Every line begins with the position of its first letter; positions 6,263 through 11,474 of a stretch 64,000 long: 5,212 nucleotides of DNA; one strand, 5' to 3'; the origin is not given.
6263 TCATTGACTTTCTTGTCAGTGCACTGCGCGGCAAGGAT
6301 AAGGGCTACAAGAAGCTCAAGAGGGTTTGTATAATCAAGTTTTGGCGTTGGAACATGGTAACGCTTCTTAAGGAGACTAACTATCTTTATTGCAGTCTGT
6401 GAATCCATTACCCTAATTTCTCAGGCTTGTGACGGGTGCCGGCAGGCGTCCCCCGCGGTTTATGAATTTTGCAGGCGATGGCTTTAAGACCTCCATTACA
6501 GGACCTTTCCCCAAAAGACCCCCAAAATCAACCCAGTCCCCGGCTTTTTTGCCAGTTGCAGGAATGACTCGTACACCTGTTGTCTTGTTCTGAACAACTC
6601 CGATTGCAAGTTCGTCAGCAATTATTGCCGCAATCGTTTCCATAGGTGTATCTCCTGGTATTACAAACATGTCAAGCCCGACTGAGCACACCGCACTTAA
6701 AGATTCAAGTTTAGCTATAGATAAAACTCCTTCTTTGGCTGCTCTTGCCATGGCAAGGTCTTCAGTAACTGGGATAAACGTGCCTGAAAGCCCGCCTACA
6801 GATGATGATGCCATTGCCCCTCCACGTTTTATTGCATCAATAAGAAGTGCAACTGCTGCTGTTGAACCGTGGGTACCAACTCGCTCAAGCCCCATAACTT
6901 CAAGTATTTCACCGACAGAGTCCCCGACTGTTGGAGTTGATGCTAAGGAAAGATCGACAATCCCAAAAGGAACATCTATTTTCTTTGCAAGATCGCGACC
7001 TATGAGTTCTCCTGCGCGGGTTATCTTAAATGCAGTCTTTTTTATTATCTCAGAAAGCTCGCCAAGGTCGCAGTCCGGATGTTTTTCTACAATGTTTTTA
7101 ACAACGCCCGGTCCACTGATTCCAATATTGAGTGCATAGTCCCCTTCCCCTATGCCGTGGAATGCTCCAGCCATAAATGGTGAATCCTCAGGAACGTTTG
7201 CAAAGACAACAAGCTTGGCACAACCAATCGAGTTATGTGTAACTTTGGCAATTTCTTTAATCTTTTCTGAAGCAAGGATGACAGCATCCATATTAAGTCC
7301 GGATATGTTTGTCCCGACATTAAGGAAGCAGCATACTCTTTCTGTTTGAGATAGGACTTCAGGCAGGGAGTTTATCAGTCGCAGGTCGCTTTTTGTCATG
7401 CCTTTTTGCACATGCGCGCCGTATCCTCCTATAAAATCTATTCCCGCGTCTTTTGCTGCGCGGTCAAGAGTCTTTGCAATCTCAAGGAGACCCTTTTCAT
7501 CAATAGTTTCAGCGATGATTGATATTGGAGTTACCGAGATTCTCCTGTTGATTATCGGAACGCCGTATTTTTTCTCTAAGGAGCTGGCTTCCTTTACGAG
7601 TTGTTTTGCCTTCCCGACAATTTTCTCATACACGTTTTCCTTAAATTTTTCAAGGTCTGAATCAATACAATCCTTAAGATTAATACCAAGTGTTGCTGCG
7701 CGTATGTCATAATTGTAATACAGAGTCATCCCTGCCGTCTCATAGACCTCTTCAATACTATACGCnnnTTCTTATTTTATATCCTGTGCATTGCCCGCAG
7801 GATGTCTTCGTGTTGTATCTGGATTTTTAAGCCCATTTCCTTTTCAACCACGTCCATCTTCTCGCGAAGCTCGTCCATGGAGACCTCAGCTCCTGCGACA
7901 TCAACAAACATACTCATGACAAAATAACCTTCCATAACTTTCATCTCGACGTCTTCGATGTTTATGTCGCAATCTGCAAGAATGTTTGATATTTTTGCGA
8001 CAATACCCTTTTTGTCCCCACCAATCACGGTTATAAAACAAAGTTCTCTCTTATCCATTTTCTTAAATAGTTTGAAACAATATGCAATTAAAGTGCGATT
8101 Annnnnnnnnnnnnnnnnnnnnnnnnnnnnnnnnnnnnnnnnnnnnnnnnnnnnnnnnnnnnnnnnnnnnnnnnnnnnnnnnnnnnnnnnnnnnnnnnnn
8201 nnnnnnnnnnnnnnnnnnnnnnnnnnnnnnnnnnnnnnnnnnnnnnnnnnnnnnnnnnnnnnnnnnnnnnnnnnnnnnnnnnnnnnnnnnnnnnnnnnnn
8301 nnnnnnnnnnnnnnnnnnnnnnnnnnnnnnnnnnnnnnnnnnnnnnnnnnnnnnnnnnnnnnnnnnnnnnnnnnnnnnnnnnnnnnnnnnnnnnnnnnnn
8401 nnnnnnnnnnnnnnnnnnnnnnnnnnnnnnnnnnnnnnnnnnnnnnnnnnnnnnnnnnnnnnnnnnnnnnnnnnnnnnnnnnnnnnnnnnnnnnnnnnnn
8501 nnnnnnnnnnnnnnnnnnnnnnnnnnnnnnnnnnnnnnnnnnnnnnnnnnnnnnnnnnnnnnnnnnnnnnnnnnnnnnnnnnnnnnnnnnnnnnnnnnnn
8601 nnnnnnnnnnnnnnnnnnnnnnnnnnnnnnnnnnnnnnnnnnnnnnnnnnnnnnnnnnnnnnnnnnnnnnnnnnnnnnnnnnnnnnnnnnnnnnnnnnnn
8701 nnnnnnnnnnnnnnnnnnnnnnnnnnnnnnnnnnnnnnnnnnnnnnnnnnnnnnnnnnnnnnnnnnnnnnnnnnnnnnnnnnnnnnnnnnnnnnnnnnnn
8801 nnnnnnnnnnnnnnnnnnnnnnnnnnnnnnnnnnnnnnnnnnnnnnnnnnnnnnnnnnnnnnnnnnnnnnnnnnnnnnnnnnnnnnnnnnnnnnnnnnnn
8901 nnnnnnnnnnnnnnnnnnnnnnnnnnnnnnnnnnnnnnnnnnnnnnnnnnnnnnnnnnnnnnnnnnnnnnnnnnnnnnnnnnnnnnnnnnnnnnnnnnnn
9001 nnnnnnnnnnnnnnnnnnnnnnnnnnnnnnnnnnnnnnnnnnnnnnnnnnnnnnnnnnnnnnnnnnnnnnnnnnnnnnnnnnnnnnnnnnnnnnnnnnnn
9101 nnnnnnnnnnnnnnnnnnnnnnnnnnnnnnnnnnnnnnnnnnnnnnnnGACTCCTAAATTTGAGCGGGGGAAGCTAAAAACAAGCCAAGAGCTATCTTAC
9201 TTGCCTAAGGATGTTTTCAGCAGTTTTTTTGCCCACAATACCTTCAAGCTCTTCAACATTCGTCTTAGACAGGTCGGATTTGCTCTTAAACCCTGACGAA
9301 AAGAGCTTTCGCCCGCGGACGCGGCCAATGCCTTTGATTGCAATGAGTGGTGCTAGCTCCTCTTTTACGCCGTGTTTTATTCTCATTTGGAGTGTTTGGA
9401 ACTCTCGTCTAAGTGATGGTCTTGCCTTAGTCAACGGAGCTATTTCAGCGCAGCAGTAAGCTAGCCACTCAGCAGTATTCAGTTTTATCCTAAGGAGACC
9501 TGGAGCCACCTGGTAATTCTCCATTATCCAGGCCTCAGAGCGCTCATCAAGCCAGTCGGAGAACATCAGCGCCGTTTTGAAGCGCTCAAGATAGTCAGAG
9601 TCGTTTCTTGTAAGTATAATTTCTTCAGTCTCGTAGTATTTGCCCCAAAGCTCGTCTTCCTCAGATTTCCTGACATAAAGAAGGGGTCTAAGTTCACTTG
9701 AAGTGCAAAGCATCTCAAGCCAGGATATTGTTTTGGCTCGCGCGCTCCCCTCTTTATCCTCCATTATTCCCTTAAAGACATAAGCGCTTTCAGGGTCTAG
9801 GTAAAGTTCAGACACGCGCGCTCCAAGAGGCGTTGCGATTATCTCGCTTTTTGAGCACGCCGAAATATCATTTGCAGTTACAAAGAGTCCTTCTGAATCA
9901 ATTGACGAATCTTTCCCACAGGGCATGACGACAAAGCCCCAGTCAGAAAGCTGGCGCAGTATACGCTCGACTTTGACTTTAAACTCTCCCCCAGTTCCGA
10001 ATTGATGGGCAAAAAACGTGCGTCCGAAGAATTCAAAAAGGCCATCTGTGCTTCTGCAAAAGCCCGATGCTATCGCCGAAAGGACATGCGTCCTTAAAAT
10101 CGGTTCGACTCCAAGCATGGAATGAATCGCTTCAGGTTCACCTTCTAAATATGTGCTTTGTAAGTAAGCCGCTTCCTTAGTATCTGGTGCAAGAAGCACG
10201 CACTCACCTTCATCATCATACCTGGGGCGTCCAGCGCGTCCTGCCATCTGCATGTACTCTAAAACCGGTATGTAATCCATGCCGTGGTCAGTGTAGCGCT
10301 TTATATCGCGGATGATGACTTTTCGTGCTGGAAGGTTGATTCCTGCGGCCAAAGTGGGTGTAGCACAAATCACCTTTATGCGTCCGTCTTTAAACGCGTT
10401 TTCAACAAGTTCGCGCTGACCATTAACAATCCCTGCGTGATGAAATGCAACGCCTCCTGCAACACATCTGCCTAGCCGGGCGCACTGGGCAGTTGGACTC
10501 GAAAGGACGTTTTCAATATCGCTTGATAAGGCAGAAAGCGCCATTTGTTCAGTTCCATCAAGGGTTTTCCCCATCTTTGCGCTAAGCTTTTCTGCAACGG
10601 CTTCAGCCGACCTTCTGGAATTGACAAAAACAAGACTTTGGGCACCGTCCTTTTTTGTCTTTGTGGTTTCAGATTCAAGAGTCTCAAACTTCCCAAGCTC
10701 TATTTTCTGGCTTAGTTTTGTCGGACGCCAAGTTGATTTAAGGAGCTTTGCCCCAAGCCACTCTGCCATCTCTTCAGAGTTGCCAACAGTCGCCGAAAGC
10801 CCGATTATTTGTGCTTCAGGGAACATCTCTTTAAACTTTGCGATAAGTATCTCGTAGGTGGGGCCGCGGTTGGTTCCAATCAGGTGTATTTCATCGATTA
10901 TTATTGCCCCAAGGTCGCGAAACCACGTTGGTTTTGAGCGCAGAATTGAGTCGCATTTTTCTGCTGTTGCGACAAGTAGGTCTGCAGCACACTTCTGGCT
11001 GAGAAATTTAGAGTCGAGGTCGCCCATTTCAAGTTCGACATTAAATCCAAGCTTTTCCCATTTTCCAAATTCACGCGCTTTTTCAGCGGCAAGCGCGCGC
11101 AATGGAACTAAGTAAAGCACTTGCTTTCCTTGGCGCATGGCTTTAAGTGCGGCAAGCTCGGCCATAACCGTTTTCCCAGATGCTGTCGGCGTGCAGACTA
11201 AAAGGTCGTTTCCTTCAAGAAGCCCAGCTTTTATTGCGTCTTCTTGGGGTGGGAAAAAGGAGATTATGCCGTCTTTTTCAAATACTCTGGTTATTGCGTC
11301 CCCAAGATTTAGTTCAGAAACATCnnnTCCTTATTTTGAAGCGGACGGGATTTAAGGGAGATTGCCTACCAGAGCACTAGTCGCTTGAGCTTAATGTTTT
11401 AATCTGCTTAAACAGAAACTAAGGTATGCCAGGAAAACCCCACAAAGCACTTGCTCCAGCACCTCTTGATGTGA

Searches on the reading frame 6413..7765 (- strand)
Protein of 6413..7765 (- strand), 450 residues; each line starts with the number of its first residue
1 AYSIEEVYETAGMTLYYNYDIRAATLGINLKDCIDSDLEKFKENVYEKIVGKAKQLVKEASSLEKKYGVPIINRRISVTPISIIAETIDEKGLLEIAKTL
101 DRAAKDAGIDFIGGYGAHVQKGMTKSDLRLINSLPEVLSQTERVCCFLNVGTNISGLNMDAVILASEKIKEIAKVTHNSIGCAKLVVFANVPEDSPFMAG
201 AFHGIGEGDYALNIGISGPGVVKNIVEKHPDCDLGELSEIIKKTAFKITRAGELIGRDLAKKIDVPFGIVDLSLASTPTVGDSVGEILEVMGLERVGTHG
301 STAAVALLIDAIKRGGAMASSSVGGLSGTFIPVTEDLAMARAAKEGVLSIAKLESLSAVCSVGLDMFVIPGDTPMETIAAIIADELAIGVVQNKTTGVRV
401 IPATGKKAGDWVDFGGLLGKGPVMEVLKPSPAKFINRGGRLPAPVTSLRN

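Call 6: search_protein_families(library=pfam, proteins=[window:6413-7765:-])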
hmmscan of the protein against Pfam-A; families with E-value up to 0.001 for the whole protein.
window:6413-7765:- (450 aa): 1 family
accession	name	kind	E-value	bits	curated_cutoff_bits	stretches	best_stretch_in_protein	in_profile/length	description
PF05167.17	DUF711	-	1e-174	581.6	25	1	14-420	3-412/413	Uncharacterised ACR (DUF711)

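Call 22: find_encoding_contigs(protein=window:6413-7765:-, flank=3000, max_places=4)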
Protein window:6413-7765:- (450 aa): no gene with exactly this product is on record in the collection.

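Call 23: list_cluster_members(proteins=[window:6413-7765:-, window:54210-54941:-, window:9192-11324:-, P0001, P0002])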
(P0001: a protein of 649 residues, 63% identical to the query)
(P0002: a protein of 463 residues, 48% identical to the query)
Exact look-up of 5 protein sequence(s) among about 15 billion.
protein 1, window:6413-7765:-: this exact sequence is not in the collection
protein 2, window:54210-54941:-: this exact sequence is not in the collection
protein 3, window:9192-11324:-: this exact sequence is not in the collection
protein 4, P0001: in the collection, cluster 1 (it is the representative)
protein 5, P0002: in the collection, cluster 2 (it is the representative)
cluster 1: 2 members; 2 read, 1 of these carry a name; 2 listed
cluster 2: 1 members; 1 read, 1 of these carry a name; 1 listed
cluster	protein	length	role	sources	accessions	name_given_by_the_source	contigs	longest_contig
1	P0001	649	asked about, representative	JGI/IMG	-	-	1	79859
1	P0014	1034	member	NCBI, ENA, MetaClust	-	\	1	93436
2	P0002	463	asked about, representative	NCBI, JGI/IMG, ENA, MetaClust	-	\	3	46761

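Call 24: find_encoding_contigs(protein=P0014, flank=10000, max_places=4)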
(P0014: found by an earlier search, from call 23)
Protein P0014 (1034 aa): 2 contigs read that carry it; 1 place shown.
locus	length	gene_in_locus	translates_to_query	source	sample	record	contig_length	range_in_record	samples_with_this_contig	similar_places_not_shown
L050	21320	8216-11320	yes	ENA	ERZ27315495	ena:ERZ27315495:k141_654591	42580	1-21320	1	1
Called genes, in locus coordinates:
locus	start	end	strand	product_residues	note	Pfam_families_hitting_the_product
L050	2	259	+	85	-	?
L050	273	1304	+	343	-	-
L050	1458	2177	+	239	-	PF10584:Proteasome_A_N, PF00227:Proteasome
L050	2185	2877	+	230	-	PF01172:SBDS_N, PF09377:SBDS_domain_II, PF20268:SBDS_C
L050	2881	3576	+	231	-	PF21266:S1_RRP4 (faint), PF00013:KH_1 (weak), PF15985:KH_6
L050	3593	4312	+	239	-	PF01138:RNase_PH, PF03725:RNase_PH_C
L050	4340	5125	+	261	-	PF01138:RNase_PH, PF03725:RNase_PH_C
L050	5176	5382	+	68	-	PF01780:Ribosomal_L37ae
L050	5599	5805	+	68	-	PF09341:Pcc1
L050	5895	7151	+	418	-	PF00368:HMG-CoA_red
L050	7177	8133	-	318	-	PF00294:PfkB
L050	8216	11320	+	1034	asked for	PF07581:Glug (faint)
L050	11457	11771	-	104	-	-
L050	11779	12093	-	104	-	-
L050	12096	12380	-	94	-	-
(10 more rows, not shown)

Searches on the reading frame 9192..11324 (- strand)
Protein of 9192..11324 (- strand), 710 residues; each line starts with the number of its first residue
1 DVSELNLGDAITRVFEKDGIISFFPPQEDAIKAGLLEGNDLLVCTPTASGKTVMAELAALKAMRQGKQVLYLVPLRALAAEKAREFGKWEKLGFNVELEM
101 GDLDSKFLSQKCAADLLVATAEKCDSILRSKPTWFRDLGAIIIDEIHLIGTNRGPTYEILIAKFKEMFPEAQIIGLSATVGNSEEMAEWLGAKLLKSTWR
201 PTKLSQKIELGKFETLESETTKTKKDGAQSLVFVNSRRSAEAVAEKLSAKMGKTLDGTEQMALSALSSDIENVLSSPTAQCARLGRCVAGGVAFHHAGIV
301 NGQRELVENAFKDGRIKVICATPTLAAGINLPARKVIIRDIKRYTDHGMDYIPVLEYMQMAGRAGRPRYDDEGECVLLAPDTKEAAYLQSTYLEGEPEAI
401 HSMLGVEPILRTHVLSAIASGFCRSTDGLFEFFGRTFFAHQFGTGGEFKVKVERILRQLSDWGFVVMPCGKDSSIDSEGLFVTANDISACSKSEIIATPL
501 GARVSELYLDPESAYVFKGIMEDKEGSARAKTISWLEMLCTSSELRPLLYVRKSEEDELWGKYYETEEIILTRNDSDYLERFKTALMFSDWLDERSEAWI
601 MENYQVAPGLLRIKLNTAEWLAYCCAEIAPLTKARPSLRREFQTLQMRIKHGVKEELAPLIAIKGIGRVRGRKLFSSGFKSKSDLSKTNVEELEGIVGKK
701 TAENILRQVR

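Call 6: search_protein_families(library=pfam, proteins=[window:9192-11324:-])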
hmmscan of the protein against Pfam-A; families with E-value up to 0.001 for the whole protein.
window:9192-11324:- (710 aa): 8 families
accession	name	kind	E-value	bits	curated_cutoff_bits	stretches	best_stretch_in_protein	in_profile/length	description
PF00270.35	DEAD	-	9.9e-32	110.4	26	1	25-182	2-162/167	DEAD/DEAH box helicase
PF21280.2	Helicase_dom4_arc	-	1e-24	87.2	27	1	534-652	2-125/125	Archaeal helicase, domain 4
PF00271.37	Helicase_C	-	3.8e-12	46.9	23.5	1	292-367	42-109/110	Helicase conserved C-terminal domain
PF04851.21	ResIII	-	1.3e-11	45.1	22.5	1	22-180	3-162/164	Type III restriction enzyme, res subunit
PF14520.12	HHH_5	-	3.5e-09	37.5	27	1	660-709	4-55/57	Helix-hairpin-helix domain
PF22527.2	DEXQc_Suv3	-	8e-06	25.9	27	1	44-157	19-114/154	DEXQ-box helicase domain of Suv3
PF21999.2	IMS_HHH_1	-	0.00035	21.4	27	0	665-710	5-50/53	DNA polymerase-iota, thumb domain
PF20470.4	HTH_61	-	0.00084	20.1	24.3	0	393-465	19-91/92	Helix-turn-helix domain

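Call 34: find_homologous_proteins(query=window:9192-11324:-, max_evalue=1e-50)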
Query window:9192-11324:- (710 aa): 7667 proteins with E <= 1e-50 among 8000 candidates; the best 120 are listed.
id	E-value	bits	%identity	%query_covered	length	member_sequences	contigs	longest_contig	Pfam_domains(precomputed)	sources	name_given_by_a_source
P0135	0.0e+0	1594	100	100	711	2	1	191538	PF00270.36,PF14520.13,PF00271.38,PF21280.3,PF22527.3,PF04851.22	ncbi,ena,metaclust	metaclust:\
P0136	2.7e-289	980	62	100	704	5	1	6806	PF00270.36,PF14520.13,PF00271.38,PF21280.3,PF22527.3,PF04851.22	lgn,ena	-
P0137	3.0e-287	973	62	100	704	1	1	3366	PF00270.36,PF14520.13,PF00271.38,PF21280.3,PF22527.3,PF04851.22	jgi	jgi:helicase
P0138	3.6e-284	963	60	100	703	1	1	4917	PF00270.36,PF14520.13,PF00271.38,PF21280.3,PF22527.3,PF04851.22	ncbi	-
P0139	2.3e-281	954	59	100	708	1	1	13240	PF00270.36,PF14520.13,PF00271.38,PF21280.3,PF22527.3,PF04851.22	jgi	jgi:helicase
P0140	5.9e-280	949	60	100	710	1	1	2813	PF00270.36,PF14520.13,PF00271.38,PF21280.3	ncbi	-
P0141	1.4e-279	948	61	100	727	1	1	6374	PF00270.36,PF00271.38,PF21280.3,PF22527.3,PF04851.22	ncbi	-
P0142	1.2e-278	945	61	99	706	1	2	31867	PF00270.36,PF20470.5,PF00271.38,PF21280.3,PF22527.3,PF04851.22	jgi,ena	-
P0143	3.0e-276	937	58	100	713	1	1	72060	PF00270.36,PF00271.38,PF21280.3,PF22527.3,PF04851.22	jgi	jgi:helicase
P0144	2.5e-274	930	57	54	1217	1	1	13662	PF00270.36,PF14520.13,PF14528.12,PF21280.3,PF22527.3,PF04851.22,PF14890.12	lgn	-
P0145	4.9e-274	929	59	100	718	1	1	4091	PF00270.36,PF14520.13,PF00271.38,PF21280.3,PF22527.3,PF04851.22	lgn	-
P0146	5.4e-274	929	59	54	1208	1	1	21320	PF00270.36,PF14528.12,PF21280.3,PF22527.3,PF04851.22,PF14890.12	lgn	-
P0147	1.7e-273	928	67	49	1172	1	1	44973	PF00270.36,PF14520.13,PF14528.12,PF00271.38,PF21280.3,PF22527.3,PF04851.22,PF14890.12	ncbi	-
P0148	2.6e-272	924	58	54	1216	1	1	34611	PF00270.36,PF14520.13,PF14528.12,PF21280.3,PF22527.3,PF04851.22,PF14890.12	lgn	-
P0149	7.6e-272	922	58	54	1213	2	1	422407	PF00270.36,PF14520.13,PF14528.12,PF21280.3,PF22527.3,PF14890.12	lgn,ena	-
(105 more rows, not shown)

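Call 35: find_encoding_contigs(protein=P0135, flank=10000, max_places=3)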
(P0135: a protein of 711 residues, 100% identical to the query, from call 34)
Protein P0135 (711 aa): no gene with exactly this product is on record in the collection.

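Call 56: find_encoding_contigs(protein=P0143, flank=10000, max_places=2)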
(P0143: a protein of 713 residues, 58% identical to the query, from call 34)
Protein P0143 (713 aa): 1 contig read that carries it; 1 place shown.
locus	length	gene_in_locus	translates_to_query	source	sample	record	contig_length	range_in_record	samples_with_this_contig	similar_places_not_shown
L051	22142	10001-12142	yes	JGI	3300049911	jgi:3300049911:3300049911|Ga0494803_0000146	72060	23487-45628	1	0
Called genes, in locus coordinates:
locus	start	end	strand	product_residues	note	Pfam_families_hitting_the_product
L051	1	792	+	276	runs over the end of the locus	PF10633:NPCBM_assoc (weak)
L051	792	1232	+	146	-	-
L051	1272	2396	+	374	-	PF06849:DUF1246, PF06973:DUF1297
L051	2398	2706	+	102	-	-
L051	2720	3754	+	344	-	PF06849:DUF1246, PF02655:ATP-grasp_3 (faint), PF06973:DUF1297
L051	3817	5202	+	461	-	PF00890:FAD_binding_2 (weak), PF01134:GIDA (faint), PF01266:DAO (faint), PF01946:Thi4 (faint), PF03486:HI0933_like (faint), PF05834:Lycopene_cycl (weak), PF07992:Pyr_redox_2 (weak), PF21688:FAD-depend_C, +1 more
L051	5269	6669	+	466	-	PF00963:Cohesin (weak)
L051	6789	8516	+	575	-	-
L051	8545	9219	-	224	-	PF00121:TIM, PF03060:NMO (weak), PF05690:ThiG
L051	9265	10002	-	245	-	-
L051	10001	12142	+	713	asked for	PF00270:DEAD, PF04851:ResIII, PF22527:DEXQc_Suv3 (weak), PF00271:Helicase_C (weak), PF21280:Helicase_dom4_arc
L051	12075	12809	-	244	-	-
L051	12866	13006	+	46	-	-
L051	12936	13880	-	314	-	-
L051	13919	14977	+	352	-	PF26356:Pelota_N, PF03464:eRF1_2, PF03465:eRF1_3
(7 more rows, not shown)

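Call 57: find_encoding_contigs(protein=P0142, flank=10000, max_places=2)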
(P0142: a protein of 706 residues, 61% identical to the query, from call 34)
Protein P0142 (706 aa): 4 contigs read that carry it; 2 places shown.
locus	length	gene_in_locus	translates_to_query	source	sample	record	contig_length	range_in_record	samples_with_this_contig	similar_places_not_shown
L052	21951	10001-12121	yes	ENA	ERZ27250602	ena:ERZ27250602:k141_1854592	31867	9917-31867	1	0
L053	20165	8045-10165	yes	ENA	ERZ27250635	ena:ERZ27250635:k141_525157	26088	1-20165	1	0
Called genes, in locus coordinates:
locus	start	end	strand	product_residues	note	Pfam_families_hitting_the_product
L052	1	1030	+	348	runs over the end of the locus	PF06849:DUF1246, PF02655:ATP-grasp_3 (faint), PF06973:DUF1297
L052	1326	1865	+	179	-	-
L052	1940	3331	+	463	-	PF00890:FAD_binding_2 (weak), PF01266:DAO, PF01946:Thi4 (weak), PF07992:Pyr_redox_2 (weak), PF13450:NAD_binding_8 (weak), PF00890:FAD_binding_2 (weak), PF07992:Pyr_redox_2 (weak), PF21688:FAD-depend_C, +4 more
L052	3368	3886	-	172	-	-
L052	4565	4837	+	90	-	-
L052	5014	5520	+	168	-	-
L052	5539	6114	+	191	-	PF28474:DUF8412, PF13376:OmdA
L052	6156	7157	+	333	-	-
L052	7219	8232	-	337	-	-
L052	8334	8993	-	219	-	PF00121:TIM, PF01070:FMN_dh (faint), PF05690:ThiG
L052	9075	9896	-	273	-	-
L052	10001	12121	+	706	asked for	PF04851:ResIII, PF00270:DEAD, PF20470:HTH_61 (faint), PF22527:DEXQc_Suv3 (weak), PF00271:Helicase_C, PF21280:Helicase_dom4_arc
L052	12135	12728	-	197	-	-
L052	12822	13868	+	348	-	PF26356:Pelota_N, PF03464:eRF1_2, PF03465:eRF1_3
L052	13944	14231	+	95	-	PF13291:ACT_4 (weak), PF13740:ACT_6, PF01842:ACT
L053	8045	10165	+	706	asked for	PF04851:ResIII, PF00270:DEAD, PF20470:HTH_61 (faint), PF22527:DEXQc_Suv3 (weak), PF00271:Helicase_C, PF21280:Helicase_dom4_arc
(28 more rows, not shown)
